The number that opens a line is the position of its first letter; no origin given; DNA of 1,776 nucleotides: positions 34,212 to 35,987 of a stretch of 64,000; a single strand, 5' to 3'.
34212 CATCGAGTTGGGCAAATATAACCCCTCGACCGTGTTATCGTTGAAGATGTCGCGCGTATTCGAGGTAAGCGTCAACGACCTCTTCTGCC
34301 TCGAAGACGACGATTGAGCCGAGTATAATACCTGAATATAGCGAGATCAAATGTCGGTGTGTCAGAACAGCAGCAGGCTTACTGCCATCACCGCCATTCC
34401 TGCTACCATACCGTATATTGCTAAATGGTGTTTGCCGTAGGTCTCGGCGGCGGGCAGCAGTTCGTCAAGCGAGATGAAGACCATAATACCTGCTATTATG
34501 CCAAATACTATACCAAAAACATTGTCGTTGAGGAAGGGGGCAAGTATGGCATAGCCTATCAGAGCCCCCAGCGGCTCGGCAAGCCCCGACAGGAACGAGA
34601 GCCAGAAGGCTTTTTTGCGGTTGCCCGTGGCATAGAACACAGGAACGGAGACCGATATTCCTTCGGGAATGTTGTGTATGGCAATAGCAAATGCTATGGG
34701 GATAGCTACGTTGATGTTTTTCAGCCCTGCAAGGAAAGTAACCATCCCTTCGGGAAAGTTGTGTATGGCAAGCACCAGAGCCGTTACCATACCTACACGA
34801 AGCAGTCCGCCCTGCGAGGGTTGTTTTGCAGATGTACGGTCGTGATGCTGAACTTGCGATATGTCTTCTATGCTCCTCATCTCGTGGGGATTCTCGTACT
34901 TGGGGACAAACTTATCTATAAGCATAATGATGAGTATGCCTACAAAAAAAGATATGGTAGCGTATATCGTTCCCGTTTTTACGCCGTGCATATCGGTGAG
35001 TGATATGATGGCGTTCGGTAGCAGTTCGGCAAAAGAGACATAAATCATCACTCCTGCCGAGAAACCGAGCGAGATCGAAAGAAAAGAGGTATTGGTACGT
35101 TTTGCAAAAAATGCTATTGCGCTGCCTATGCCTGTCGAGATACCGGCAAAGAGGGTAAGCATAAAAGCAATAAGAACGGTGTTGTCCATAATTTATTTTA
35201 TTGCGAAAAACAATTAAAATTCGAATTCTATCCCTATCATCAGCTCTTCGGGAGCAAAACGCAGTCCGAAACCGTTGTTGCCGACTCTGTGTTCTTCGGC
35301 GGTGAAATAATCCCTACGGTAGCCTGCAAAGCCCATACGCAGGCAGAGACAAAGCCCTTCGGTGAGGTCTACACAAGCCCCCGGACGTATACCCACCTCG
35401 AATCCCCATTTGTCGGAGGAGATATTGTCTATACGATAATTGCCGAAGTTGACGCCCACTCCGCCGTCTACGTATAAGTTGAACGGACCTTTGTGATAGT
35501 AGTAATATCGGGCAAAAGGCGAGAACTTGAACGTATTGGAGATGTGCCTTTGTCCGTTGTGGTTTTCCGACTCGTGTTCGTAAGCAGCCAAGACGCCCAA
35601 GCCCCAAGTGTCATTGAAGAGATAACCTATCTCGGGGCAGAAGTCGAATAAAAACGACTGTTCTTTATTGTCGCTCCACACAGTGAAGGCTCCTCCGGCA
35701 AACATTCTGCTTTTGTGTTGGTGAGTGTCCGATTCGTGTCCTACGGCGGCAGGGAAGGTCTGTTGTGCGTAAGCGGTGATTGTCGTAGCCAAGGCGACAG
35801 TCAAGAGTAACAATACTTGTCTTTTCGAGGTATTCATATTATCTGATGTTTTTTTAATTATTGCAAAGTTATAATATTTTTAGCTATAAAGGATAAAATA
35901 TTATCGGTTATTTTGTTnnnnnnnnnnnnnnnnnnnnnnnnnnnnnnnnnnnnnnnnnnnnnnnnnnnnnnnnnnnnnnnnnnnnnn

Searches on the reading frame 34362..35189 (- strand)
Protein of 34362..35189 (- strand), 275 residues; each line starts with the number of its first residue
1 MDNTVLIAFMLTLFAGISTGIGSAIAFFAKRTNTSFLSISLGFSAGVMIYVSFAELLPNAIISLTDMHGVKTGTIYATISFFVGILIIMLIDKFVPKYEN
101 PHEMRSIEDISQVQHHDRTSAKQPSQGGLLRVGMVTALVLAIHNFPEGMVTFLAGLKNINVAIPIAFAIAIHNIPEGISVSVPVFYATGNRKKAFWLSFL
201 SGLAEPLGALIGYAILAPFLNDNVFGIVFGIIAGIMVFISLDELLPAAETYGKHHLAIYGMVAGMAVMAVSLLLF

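Call 80: search_protein_families(library=pfam, proteins=[window:34362-35189:-], max_evalue=0.00001)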
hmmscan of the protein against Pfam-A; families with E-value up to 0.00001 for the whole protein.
window:34362-35189:- (275 aa): 1 family
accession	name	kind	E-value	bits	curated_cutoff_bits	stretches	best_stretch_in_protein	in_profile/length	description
PF02535.28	Zip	-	2.3e-33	116.3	35.1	1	7-270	6-321/323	ZIP Zinc transporter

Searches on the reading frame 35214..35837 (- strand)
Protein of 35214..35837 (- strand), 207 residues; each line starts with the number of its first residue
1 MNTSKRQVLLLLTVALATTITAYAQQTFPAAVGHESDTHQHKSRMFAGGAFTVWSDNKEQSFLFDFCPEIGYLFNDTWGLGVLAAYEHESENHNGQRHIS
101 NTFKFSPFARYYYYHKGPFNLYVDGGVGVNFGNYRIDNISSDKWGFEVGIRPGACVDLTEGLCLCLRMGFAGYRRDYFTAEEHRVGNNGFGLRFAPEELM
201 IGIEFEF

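Call 81: search_protein_families(library=pfam, proteins=[window:35214-35837:-], max_evalue=0.00001)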
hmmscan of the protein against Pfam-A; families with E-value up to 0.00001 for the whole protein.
window:35214-35837:- (207 aa): 1 family
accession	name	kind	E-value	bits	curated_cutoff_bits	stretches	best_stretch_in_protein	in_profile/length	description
PF13505.12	OMP_b-brl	-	2.7e-06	28.1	28.7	1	26-171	15-151/175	Outer membrane protein beta-barrel domain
